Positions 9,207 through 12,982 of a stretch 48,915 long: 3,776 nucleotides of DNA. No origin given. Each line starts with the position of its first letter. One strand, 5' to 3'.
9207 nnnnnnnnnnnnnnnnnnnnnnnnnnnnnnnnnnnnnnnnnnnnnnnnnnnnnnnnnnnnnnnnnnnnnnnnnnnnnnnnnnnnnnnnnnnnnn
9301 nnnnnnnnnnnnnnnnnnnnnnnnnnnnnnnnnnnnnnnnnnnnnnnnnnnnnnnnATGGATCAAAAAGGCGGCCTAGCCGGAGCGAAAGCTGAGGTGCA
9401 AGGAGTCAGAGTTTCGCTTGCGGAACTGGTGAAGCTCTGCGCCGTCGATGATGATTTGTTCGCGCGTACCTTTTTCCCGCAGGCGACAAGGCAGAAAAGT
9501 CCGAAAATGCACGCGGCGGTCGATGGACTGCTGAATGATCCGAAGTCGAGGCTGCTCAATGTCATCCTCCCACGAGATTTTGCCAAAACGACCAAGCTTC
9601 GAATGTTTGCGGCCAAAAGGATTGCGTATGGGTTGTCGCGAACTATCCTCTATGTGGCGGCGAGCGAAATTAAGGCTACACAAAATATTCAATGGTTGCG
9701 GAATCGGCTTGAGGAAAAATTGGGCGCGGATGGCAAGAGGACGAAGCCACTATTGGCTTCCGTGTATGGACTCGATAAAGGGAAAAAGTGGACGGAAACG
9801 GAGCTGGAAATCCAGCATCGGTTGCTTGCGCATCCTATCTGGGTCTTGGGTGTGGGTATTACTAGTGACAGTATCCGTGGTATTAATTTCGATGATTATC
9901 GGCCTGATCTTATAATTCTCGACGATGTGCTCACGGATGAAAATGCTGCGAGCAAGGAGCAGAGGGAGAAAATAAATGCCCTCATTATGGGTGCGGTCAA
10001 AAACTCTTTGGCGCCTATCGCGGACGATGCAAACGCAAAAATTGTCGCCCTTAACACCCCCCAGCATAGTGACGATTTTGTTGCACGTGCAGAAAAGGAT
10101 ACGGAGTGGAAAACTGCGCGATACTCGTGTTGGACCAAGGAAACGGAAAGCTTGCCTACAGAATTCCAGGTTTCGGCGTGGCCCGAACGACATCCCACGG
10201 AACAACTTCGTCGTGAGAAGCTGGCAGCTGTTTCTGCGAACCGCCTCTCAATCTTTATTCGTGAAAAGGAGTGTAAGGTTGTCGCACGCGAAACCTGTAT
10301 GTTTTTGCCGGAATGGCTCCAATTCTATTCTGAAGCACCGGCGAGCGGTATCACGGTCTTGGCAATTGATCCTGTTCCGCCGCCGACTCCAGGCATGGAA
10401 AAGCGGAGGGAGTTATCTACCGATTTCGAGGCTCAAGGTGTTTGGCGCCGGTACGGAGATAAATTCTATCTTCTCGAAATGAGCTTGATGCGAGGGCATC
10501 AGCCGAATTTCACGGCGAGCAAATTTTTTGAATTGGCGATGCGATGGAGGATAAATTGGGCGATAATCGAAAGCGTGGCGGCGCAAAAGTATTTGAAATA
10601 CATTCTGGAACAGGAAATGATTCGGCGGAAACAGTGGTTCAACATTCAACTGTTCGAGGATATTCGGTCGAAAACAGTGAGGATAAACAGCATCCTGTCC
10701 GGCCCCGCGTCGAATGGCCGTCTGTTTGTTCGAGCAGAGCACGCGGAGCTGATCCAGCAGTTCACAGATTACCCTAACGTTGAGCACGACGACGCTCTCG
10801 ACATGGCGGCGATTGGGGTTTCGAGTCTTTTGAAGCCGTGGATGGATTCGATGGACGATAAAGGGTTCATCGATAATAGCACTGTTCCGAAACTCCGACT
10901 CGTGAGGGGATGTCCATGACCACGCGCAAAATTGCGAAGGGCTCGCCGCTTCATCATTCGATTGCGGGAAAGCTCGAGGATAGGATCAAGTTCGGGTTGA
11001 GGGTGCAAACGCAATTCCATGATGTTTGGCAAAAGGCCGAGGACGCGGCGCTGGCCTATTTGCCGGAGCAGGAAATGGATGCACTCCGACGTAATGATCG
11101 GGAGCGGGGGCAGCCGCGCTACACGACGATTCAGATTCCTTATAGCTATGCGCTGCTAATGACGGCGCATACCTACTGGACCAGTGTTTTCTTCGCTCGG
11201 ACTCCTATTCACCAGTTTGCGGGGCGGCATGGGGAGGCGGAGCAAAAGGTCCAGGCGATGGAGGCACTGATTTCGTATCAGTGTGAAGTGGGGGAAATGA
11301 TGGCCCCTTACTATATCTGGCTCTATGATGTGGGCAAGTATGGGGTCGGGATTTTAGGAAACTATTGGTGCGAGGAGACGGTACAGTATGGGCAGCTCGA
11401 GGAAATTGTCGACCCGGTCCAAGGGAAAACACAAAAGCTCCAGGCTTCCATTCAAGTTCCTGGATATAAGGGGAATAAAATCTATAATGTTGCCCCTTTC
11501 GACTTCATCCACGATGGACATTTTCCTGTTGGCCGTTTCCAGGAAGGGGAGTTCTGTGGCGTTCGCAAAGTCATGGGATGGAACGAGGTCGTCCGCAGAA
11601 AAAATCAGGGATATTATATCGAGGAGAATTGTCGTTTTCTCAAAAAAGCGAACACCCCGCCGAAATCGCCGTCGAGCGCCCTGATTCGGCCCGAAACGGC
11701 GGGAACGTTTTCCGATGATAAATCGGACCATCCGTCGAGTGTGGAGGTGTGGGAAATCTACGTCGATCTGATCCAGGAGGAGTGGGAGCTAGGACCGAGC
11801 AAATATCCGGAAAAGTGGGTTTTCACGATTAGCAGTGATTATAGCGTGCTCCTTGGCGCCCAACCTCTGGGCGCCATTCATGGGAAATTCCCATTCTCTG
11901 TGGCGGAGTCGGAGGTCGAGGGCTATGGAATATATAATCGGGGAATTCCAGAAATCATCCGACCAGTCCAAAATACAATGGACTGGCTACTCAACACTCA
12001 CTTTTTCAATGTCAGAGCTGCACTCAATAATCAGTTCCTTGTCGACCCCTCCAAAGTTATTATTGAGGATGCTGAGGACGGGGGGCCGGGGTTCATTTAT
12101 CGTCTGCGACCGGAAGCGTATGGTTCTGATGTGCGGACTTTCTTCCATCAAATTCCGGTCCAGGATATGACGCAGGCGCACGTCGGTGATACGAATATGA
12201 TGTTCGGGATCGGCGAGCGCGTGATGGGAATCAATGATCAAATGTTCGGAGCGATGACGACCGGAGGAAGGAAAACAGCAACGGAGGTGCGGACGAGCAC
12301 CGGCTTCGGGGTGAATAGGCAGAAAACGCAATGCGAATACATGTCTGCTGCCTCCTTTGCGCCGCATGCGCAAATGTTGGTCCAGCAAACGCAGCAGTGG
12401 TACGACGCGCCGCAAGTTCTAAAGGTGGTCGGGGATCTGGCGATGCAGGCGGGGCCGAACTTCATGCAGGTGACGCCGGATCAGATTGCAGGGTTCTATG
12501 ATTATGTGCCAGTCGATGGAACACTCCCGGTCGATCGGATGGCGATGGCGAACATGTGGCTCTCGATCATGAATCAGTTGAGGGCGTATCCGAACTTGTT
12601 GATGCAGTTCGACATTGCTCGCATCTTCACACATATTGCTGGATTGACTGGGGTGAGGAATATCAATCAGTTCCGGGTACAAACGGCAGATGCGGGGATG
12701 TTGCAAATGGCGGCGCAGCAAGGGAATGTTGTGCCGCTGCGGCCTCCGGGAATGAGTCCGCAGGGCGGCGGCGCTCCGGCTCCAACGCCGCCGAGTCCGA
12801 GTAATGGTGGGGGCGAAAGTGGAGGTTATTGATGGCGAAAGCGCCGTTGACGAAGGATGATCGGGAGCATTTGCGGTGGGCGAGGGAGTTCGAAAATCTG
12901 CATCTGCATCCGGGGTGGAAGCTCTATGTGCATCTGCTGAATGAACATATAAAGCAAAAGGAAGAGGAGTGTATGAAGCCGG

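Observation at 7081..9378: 765-aa protein with 24 tandem 20-aa repeats carrying a T-C-T-V-T ladder, one Cys per repeat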

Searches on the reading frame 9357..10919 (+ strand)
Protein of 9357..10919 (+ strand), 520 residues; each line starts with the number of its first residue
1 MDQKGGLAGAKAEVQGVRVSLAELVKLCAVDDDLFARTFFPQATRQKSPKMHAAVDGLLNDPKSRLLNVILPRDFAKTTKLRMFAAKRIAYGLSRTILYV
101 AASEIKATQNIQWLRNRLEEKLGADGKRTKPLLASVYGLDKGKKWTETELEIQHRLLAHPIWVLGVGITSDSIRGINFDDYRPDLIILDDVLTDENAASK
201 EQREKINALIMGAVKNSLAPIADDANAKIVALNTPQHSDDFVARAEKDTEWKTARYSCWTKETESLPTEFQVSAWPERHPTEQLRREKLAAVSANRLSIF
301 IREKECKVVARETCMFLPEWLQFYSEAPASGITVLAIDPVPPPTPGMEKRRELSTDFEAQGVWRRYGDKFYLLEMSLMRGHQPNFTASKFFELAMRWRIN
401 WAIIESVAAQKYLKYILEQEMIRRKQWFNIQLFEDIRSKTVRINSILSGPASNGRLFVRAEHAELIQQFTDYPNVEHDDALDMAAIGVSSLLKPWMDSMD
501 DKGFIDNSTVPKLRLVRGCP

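Call 6: search_protein_families(library=pfam, proteins=[window:9357-10919:+], max_evalue=0.1)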
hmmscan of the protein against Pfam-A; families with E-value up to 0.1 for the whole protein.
window:9357-10919:+ (520 aa): 1 family
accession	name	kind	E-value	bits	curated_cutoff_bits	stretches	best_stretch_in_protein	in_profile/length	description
PF22530.2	Terminase-T7_RNaseH-like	-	0.0005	20.7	27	1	361-456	14-108/108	Terminase Bacteriophage T7, Ribonuclease H-like domain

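Call 7: search_protein_families(library=phrogs, proteins=[window:9357-10919:+], max_evalue=0.1)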
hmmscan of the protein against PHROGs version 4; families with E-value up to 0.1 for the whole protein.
window:9357-10919:+ (520 aa): 4 families
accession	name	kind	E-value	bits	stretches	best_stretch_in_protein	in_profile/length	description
phrog_38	-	head and packaging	1.8e-60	206.4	1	23-491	266-703/760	terminase large subunit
phrog_5573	-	head and packaging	8.1e-08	33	1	275-485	28-228/250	terminase large subunit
phrog_4758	-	head and packaging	5.6e-07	30.1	1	71-255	64-232/243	terminase large subunit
phrog_14112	-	unknown function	0.00048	20.7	1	169-206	198-235/247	-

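Call 19: search_dna_similar(query=window:9357-10919:+, collection=phages, mode=protein, max_rows=25)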
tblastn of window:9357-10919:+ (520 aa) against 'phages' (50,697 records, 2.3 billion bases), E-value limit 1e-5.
Records with a match: 449; places in all: 449; records where one place covers at least 80% of the query: 46.
Best place of each record, by identity: <60% 449.
By first word of the organism name: Pseudomonas 107; Ralstonia 86; Vibrio 54; Escherichia 53; Klebsiella 16; Pectobacterium 14; Paenibacillus 13; Achromobacter 12; Bacteriophage 10; Stenotrophomonas 10; and 28 more.
By host as written in the record: - 65; Ralstonia solanacearum 63; Pseudomonas aeruginosa 51; Escherichia coli 20; Pseudomonas aeruginosa PA14 17; Paenibacillus larvae 11; Vibrio splendidus 9; Stenotrophomonas maltophilia 8; and 117 more.
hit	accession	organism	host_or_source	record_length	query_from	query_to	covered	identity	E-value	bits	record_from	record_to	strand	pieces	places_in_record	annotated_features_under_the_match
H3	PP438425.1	Microcystis phage Mel-JY34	Microcystis elabens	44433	8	520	99%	32.8%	7e-82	284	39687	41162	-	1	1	terminase large subunit | putative endonuclease I | hypothetical protein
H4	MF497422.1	Vibrio phage vB_VspS_VS-ABTNL-3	Vibrio splendidus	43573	19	494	92%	34.0%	4e-74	261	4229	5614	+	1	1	hypothetical protein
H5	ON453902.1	Clostridium phage Villandry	Enterocloster clostridioformis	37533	26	493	90%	24.2%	2e-17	92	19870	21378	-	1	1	terminase large subunit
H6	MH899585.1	Klebsiella phage Pylas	Klebsiella pneumoniae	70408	48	510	89%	23.6%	3e-6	56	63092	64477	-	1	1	terminase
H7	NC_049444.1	Klebsiella phage Pylas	Klebsiella pneumoniae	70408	48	510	89%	23.6%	3e-6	56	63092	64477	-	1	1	terminase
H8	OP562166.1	Xanthomonas virus PB119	Xanthomonas euvesicatoria 1940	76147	42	498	88%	23.7%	2e-11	73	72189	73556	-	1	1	terminase large subunit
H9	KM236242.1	Escherichia phage Pollock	Escherichia coli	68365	48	510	89%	23.4%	6e-6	55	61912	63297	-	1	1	terminase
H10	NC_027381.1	Escherichia phage Pollock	Escherichia coli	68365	48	510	89%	23.4%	6e-6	55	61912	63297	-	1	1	terminase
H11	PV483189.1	Pantoea phage G19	Pantoea agglomerans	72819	42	500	88%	23.4%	2e-6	57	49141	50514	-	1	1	terminase large subunit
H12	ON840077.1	Caudoviricetes sp.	Rattus norvegicus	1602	46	485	85%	23.8%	3e-10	68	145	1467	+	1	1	large terminase protein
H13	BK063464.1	Mushuvirus mushu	Oscillospiraceae sp. ER4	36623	26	488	89%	22.5%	7e-16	87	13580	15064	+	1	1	terminase large subunit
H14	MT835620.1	Bacteriophage sp.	human fecal samples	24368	26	488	89%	22.4%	5e-16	87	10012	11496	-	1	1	record has no annotation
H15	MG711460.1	Faecalibacterium phage FP_Mushu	Faecalibacterium prausnitzii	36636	26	488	89%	22.4%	6e-16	87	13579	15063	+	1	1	terminase large subunit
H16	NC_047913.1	Faecalibacterium phage FP_Mushu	Faecalibacterium prausnitzii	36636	26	488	89%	22.4%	6e-16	87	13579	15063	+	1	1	terminase large subunit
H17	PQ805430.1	Escherichia phage EK8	Escherichia coli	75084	42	487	86%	22.9%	4e-11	72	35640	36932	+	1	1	terminase large subunit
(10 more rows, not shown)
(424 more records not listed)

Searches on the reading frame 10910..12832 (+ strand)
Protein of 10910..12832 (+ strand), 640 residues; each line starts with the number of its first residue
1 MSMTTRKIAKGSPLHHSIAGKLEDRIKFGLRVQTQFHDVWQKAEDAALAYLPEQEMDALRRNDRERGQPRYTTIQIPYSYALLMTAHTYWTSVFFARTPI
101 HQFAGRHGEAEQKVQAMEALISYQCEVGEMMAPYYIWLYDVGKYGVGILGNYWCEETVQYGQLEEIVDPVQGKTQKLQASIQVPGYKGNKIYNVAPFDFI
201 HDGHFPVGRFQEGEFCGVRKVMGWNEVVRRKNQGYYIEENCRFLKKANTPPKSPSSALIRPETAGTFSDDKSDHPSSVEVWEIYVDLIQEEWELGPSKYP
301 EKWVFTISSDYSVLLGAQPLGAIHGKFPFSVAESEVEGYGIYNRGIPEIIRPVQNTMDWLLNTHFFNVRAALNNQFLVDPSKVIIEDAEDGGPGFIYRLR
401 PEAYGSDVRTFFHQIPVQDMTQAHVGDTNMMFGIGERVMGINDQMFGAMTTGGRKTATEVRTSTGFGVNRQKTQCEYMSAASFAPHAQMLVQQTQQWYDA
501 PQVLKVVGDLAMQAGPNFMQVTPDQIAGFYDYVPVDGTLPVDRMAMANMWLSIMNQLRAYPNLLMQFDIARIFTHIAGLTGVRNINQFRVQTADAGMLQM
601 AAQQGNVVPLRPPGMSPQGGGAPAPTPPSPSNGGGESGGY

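Call 6: search_protein_families(library=pfam, proteins=[window:10910-12832:+], max_evalue=0.1)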
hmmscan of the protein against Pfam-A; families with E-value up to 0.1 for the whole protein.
window:10910-12832:+ (640 aa): 2 families
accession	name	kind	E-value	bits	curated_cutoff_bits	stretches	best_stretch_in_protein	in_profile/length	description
PF23899.1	SU10_portal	-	6e-12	45.2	30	1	158-599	157-570/593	Phage SU10 portal protein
PF22676.1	GalA_N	-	0.046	14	27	0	280-331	49-104/133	Alpha-galactosidase, N-terminal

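Call 7: search_protein_families(library=phrogs, proteins=[window:10910-12832:+], max_evalue=0.1)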
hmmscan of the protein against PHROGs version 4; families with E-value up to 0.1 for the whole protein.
window:10910-12832:+ (640 aa): 2 families
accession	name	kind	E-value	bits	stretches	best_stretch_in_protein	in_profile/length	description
phrog_332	-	connector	3e-30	106.1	1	33-605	25-522/560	head-tail adaptor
phrog_15554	-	head and packaging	6e-06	25.6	1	315-477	347-510/666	portal protein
